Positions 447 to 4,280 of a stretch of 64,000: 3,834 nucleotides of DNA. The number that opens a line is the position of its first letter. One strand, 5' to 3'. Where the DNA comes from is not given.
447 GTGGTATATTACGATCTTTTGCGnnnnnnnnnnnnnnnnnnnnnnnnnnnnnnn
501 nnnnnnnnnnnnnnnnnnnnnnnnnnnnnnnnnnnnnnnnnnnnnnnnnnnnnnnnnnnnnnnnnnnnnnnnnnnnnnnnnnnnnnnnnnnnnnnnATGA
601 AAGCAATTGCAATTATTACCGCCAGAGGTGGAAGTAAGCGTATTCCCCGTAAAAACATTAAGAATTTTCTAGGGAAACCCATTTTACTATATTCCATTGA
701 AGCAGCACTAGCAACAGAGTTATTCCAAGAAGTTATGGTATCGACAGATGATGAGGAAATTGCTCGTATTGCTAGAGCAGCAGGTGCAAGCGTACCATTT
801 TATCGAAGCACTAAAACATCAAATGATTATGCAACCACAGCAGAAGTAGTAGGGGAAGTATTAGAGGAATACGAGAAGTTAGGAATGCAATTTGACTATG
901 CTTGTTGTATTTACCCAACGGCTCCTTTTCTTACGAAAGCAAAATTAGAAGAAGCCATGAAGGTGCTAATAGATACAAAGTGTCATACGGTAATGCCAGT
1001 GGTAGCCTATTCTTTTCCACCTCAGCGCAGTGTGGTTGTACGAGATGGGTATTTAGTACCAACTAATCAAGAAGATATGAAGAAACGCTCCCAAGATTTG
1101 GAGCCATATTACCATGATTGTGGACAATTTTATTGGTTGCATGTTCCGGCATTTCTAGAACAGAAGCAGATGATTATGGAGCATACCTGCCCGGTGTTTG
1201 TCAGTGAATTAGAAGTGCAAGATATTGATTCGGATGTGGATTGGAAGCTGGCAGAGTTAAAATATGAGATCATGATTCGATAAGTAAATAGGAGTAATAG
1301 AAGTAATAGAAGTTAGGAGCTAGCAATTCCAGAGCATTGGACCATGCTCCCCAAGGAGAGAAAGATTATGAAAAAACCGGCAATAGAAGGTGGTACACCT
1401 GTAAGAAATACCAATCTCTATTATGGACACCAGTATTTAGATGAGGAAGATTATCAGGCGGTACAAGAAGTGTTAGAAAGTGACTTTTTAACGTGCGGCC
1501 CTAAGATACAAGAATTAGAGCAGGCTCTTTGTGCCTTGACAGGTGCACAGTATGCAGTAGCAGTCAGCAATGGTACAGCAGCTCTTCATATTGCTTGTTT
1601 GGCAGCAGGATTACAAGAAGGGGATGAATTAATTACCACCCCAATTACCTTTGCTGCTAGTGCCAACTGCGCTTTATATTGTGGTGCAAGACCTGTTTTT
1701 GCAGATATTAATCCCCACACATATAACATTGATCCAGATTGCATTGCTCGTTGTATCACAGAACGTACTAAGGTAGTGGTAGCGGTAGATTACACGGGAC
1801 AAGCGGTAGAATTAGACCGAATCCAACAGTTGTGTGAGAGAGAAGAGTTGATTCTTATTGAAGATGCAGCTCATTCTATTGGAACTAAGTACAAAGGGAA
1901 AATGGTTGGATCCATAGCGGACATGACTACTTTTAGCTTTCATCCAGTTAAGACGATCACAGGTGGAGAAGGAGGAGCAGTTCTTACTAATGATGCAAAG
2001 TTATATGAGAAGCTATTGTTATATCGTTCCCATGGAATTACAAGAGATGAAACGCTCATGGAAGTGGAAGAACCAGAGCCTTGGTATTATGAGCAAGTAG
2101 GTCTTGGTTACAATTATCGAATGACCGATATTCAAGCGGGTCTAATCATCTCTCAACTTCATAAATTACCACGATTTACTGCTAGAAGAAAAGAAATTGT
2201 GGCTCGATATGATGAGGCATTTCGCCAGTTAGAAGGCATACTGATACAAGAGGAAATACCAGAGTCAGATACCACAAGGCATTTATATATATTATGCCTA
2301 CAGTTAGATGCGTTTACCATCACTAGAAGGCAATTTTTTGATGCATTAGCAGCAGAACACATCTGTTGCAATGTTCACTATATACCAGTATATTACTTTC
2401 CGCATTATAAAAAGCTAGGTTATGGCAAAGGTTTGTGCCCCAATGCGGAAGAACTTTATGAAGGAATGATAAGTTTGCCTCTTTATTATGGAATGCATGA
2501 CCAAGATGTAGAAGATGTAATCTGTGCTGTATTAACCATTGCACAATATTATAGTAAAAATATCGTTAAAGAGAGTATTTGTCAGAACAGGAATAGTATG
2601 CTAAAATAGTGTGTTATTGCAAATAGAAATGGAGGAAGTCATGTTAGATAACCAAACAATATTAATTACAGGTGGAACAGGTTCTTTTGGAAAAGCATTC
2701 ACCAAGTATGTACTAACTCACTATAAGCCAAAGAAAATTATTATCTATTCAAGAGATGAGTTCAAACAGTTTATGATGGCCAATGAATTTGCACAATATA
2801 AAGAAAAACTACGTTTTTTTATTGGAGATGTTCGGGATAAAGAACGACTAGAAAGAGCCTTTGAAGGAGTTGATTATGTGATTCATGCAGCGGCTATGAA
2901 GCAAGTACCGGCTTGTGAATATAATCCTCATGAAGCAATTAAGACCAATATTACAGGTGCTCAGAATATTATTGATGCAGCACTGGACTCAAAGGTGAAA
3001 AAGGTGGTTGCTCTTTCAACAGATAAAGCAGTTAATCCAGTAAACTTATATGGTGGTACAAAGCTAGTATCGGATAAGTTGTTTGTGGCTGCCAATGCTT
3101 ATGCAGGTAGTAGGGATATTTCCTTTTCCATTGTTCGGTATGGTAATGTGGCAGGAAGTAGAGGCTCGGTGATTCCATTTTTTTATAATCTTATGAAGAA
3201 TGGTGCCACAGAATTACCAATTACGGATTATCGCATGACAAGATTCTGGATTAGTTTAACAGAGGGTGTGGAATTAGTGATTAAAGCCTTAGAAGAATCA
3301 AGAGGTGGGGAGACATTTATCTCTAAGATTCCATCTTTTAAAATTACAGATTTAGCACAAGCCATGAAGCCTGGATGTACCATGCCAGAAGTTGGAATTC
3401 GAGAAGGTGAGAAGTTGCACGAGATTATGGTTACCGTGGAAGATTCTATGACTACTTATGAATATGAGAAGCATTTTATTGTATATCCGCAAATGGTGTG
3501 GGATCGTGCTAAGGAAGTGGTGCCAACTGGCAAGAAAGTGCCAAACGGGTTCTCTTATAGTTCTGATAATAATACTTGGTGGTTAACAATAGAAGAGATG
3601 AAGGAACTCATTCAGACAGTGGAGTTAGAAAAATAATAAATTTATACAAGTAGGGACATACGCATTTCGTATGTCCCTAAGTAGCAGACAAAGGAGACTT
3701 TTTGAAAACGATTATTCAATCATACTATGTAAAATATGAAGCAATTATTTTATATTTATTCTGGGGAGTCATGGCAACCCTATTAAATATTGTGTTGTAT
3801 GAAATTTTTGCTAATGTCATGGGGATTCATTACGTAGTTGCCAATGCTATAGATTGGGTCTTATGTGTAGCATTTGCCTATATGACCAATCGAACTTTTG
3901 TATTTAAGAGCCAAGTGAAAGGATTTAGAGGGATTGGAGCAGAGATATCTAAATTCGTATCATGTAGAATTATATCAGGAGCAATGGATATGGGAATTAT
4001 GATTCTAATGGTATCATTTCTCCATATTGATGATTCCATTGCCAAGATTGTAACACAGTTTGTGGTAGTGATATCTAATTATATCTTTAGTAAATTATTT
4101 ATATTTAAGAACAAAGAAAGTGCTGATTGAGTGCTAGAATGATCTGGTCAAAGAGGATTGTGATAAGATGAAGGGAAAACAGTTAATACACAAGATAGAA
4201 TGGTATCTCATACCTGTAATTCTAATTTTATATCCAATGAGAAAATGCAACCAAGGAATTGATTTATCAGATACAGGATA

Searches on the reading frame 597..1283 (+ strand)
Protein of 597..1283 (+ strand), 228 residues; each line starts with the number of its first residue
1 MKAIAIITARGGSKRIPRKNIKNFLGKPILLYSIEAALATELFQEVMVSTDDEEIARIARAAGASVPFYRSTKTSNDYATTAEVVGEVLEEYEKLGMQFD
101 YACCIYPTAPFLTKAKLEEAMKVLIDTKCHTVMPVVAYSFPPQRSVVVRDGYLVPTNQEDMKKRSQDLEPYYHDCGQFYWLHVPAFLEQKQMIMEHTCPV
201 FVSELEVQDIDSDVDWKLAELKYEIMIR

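Call 9: search_protein_families(library=pfam, proteins=[window:597-1283:+])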
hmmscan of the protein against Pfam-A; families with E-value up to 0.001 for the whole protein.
window:597-1283:+ (228 aa): 1 family
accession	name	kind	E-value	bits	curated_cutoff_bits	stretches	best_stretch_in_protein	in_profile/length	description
PF02348.25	CTP_transf_3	-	2.5e-25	90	22.6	1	4-127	1-117/217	Cytidylyltransferase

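Call 11: find_encoding_contigs(protein=window:597-1283:+, flank=10000, max_places=10)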
Protein window:597-1283:+ (228 aa): 3 contigs read that carry it; 2 places shown.
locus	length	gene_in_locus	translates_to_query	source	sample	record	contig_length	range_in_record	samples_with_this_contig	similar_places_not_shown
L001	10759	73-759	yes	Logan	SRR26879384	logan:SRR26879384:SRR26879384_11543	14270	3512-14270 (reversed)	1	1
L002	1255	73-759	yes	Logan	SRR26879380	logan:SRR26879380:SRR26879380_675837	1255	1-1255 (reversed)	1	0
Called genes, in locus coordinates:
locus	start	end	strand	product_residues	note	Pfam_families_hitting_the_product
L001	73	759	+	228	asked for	PF02348:CTP_transf_3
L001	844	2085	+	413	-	PF00155:Aminotran_1_2, PF01041:DegT_DnrJ_EryC1, PF01053:Cys_Met_Meta_PP (weak), PF01212:Beta_elim_lyase (weak), PF00266:Aminotran_5 (weak)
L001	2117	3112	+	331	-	PF01073:3Beta_HSD, PF01370:Epimerase, PF02719:Polysacc_synt_2, PF04321:RmlD_sub_bind, PF05368:NmrA, PF07993:NAD_binding_4, PF13460:NAD_binding_10, PF16363:GDP_Man_Dehyd, +2 more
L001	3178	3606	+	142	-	PF04138:GtrA_DPMS_TM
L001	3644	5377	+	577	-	-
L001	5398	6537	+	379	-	PF01041:DegT_DnrJ_EryC1, PF00155:Aminotran_1_2, PF00266:Aminotran_5 (weak)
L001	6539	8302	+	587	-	-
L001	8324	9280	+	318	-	PF00535:Glycos_transf_2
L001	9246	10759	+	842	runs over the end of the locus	-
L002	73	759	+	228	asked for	PF02348:CTP_transf_3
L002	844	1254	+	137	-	?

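Call 71: find_homologous_proteins(query=window:597-1283:+, max_evalue=1e-30)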
Query window:597-1283:+ (228 aa): 8000 proteins with E <= 1e-30 among 8000 candidates; the best 120 are listed.
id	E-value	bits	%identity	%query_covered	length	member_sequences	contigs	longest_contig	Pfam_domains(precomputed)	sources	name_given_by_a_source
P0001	5.4e-149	512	100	100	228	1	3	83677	PF02348.26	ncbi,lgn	ncbi:MAG: pseudaminic acid cytidylyltransferase [Eubacteriales bacterium]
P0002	1.4e-100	353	70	99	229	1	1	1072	PF02348.26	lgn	-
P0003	4.7e-98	345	69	99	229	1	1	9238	PF02348.26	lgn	-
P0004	9.0e-98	344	68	100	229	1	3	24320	PF02348.26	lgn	-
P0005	9.1e-98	344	67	99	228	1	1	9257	PF02348.26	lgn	-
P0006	2.3e-97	343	68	99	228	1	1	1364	PF02348.26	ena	-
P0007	2.3e-97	343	67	99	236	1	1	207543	PF02348.26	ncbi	-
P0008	3.2e-97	343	67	99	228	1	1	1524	PF02348.26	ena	-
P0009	8.5e-97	341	67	99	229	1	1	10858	PF02348.26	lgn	-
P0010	1.7e-96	340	69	99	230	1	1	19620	PF02348.26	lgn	-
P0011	1.3e-95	337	67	99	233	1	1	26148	PF02348.26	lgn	-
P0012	1.4e-95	337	66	99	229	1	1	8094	PF02348.26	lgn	-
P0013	2.6e-95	336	66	99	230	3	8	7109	PF02348.26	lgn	-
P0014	3.6e-95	336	67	99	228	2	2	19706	PF02348.26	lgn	-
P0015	3.6e-95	336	67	99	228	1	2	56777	PF02348.26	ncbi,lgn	ncbi:MAG: pseudaminic acid cytidylyltransferase [Eubacteriales bacterium]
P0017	9.4e-95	334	66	99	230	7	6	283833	PF02348.26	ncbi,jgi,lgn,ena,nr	ncbi:MAG: pseudaminic acid cytidylyltransferase [Clostridiales bacterium]|nr:pseudaminic acid cytidy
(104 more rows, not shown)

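Call 73: find_encoding_contigs(protein=P0015, flank=2500, max_places=3)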
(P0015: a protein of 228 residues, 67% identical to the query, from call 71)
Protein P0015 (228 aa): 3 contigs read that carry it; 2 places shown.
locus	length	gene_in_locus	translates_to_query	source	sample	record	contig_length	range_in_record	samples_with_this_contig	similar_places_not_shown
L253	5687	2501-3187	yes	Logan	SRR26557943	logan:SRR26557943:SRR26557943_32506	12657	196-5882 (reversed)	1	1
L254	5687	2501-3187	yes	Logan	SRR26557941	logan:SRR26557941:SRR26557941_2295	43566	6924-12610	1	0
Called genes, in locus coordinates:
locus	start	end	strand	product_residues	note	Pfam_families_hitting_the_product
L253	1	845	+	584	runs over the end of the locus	PF00664:ABC_membrane, PF00005:ABC_tran, PF02463:SMC_N (weak)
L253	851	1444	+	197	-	PF00149:Metallophos, PF12850:Metallophos_2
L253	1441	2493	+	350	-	PF00535:Glycos_transf_2, PF10111:Glyco_tranf_2_2, PF13641:Glyco_tranf_2_3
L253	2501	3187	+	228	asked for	PF02348:CTP_transf_3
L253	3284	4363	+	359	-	PF00657:Lipase_GDSL, PF13472:Lipase_GDSL_2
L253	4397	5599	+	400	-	PF01041:DegT_DnrJ_EryC1, PF00155:Aminotran_1_2, PF00266:Aminotran_5 (weak), PF01053:Cys_Met_Meta_PP (weak), PF01212:Beta_elim_lyase (weak)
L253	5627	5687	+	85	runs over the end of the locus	?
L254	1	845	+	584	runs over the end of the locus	PF00664:ABC_membrane, PF00005:ABC_tran, PF02463:SMC_N (weak)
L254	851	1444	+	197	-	PF00149:Metallophos, PF12850:Metallophos_2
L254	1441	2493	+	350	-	PF00535:Glycos_transf_2, PF10111:Glyco_tranf_2_2, PF13641:Glyco_tranf_2_3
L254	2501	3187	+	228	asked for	PF02348:CTP_transf_3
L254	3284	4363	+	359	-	PF00657:Lipase_GDSL, PF13472:Lipase_GDSL_2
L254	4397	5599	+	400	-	PF01041:DegT_DnrJ_EryC1, PF00155:Aminotran_1_2, PF00266:Aminotran_5 (weak), PF01053:Cys_Met_Meta_PP (weak), PF01212:Beta_elim_lyase (weak)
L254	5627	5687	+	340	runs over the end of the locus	PF04055:Radical_SAM, PF13186:SPASM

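Call 74: find_encoding_contigs(protein=P0017, flank=2500, max_places=3)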
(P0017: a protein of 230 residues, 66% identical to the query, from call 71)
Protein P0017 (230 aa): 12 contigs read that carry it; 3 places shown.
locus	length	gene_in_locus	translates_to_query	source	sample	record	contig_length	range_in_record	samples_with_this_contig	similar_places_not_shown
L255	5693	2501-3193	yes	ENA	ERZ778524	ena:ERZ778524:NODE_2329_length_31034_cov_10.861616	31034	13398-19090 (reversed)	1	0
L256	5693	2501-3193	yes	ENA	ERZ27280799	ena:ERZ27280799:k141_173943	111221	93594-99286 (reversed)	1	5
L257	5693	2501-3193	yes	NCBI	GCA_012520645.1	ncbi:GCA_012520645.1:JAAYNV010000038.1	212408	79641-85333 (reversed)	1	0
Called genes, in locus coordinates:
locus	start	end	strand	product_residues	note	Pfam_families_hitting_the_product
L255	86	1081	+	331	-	PF00106:adh_short (weak), PF01073:3Beta_HSD, PF01370:Epimerase, PF02719:Polysacc_synt_2, PF04321:RmlD_sub_bind, PF05368:NmrA, PF13460:NAD_binding_10, PF16363:GDP_Man_Dehyd, +2 more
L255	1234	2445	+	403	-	PF01053:Cys_Met_Meta_PP (weak), PF00155:Aminotran_1_2 (weak), PF01041:DegT_DnrJ_EryC1, PF00266:Aminotran_5 (faint)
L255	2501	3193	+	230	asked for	PF02348:CTP_transf_3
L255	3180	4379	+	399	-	PF04101:Glyco_tran_28_C (weak)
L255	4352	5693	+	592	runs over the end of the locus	PF19510:DUF6044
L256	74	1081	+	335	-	PF00106:adh_short (weak), PF01370:Epimerase, PF02719:Polysacc_synt_2, PF04321:RmlD_sub_bind, PF05368:NmrA, PF01073:3Beta_HSD, PF13460:NAD_binding_10, PF16363:GDP_Man_Dehyd, +2 more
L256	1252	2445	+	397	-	PF00155:Aminotran_1_2 (weak), PF01041:DegT_DnrJ_EryC1, PF01053:Cys_Met_Meta_PP (weak), PF00266:Aminotran_5 (faint)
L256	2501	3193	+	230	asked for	PF02348:CTP_transf_3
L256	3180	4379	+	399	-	PF04101:Glyco_tran_28_C (weak)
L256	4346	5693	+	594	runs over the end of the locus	PF19510:DUF6044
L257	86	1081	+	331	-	PF00106:adh_short (weak), PF01073:3Beta_HSD, PF01370:Epimerase, PF02719:Polysacc_synt_2, PF04321:RmlD_sub_bind, PF05368:NmrA, PF13460:NAD_binding_10, PF16363:GDP_Man_Dehyd, +2 more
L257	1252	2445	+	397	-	PF00155:Aminotran_1_2 (weak), PF01041:DegT_DnrJ_EryC1, PF01053:Cys_Met_Meta_PP (weak), PF00266:Aminotran_5 (faint)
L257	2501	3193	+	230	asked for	PF02348:CTP_transf_3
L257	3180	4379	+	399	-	PF04101:Glyco_tran_28_C (weak)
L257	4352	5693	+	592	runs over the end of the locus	PF19510:DUF6044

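Call 75: find_encoding_contigs(protein=P0004, flank=2500, max_places=3)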
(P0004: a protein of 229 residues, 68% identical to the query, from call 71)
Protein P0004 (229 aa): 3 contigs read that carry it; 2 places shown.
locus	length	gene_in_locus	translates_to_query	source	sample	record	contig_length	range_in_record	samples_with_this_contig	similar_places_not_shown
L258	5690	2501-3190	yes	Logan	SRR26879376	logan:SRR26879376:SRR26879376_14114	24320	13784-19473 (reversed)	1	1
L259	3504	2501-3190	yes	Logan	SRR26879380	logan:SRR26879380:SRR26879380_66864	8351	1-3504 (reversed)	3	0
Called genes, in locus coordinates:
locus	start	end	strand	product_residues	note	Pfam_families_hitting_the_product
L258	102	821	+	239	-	PF00106:adh_short, PF13561:adh_short_C2 (weak)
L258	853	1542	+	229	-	PF00149:Metallophos, PF12850:Metallophos_2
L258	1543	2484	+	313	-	PF21360:PylC-like_N, PF02655:ATP-grasp_3, PF02786:CPSase_L_D2 (faint), PF15632:ATPgrasp_Ter (weak)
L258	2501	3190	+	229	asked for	PF02348:CTP_transf_3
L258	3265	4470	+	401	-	PF01041:DegT_DnrJ_EryC1, PF00155:Aminotran_1_2, PF00266:Aminotran_5 (weak), PF01053:Cys_Met_Meta_PP, PF01212:Beta_elim_lyase (weak)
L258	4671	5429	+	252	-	PF00535:Glycos_transf_2, PF10111:Glyco_tranf_2_2, PF13506:Glyco_transf_21 (weak), PF13641:Glyco_tranf_2_3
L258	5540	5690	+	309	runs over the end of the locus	PF00535:Glycos_transf_2, PF10111:Glyco_tranf_2_2, PF13641:Glyco_tranf_2_3 (weak)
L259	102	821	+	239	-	PF00106:adh_short, PF13561:adh_short_C2 (weak)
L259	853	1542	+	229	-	PF00149:Metallophos, PF12850:Metallophos_2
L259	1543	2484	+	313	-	PF21360:PylC-like_N, PF02655:ATP-grasp_3, PF02786:CPSase_L_D2 (faint), PF15632:ATPgrasp_Ter (weak)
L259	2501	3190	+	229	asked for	PF02348:CTP_transf_3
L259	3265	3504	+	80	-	?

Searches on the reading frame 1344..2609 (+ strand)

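Call 9: search_protein_families(library=pfam, proteins=[window:1344-2609:+])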
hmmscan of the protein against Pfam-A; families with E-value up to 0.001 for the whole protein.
window:1344-2609:+ (421 aa): 5 families
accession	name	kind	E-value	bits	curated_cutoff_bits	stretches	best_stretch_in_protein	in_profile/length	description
PF01041.23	DegT_DnrJ_EryC1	-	4.8e-119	398.2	19.8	1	32-396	3-359/360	DegT/DnrJ/EryC1/StrS aminotransferase family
PF00155.27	Aminotran_1_2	-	3.3e-09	36.8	19.7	1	54-181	41-192/361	Aminotransferase class I and II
PF01053.26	Cys_Met_Meta_PP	-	6.3e-07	28.7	27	1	53-175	52-174/381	Cys/Met metabolism PLP-dependent enzyme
PF00266.25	Aminotran_5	-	1.5e-06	27.9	21.5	1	71-230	64-229/371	Aminotransferase class-V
PF01212.27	Beta_elim_lyase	-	4.7e-06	26.6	27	1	53-302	32-238/288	Beta-eliminating lyase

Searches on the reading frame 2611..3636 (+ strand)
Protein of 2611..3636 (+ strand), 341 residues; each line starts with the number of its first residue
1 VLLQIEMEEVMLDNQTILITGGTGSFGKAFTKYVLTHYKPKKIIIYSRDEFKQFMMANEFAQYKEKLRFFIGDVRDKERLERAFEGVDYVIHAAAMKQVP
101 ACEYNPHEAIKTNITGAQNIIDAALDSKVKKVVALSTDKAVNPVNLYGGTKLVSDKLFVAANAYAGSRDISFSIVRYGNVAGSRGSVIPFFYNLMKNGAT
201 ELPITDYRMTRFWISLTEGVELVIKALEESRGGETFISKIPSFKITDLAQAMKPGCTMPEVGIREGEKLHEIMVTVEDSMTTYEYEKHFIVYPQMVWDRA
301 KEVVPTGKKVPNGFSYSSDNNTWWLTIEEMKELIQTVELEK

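Call 9: search_protein_families(library=pfam, proteins=[window:2611-3636:+])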
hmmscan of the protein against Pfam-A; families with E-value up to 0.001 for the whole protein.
window:2611-3636:+ (341 aa): 10 families
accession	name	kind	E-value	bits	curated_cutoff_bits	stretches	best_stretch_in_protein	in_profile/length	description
PF02719.21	Polysacc_synt_2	-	5.8e-104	347.8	20.2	1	17-291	1-291/293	Polysaccharide biosynthesis protein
PF01370.27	Epimerase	-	1.3e-27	97.2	20.9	1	17-233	1-231/240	NAD dependent epimerase/dehydratase family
PF16363.11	GDP_Man_Dehyd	-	5e-18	66.1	27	1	18-250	1-260/332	GDP-mannose 4,6 dehydratase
PF01073.25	3Beta_HSD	-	1.4e-16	60.8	22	1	18-143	1-122/280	3-beta hydroxysteroid dehydrogenase/isomerase family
PF04321.23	RmlD_sub_bind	-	2.6e-10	40.3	27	1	16-152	2-130/287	RmlD substrate binding domain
PF13460.12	NAD_binding_10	-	1.6e-09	38.3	27.2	1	21-144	1-105/184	NAD(P)H-binding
PF07993.18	NAD_binding_4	-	2.4e-09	37.2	20.1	1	19-142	1-141/258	Male sterility protein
PF05368.20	NmrA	-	9.4e-09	35.7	27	1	14-133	2-103/298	NmrA-like family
PF00106.31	adh_short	-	4.4e-07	30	26.6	1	15-175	1-177/195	short chain dehydrogenase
PF08659.16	KR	-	3.1e-06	27.7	22.6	1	16-136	2-135/180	KR domain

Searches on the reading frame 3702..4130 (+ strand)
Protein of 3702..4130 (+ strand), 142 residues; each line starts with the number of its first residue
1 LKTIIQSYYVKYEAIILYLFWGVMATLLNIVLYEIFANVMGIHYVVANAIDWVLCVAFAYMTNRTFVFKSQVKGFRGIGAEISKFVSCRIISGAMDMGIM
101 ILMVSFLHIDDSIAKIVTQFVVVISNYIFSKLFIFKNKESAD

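Call 9: search_protein_families(library=pfam, proteins=[window:3702-4130:+])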
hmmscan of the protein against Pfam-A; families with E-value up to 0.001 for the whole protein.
window:3702-4130:+ (142 aa): 1 family
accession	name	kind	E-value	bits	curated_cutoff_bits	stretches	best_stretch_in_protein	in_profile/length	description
PF04138.20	GtrA_DPMS_TM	-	1.5e-22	80.5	26.1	1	18-135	2-117/117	GtrA/DPMS, transmembrane domain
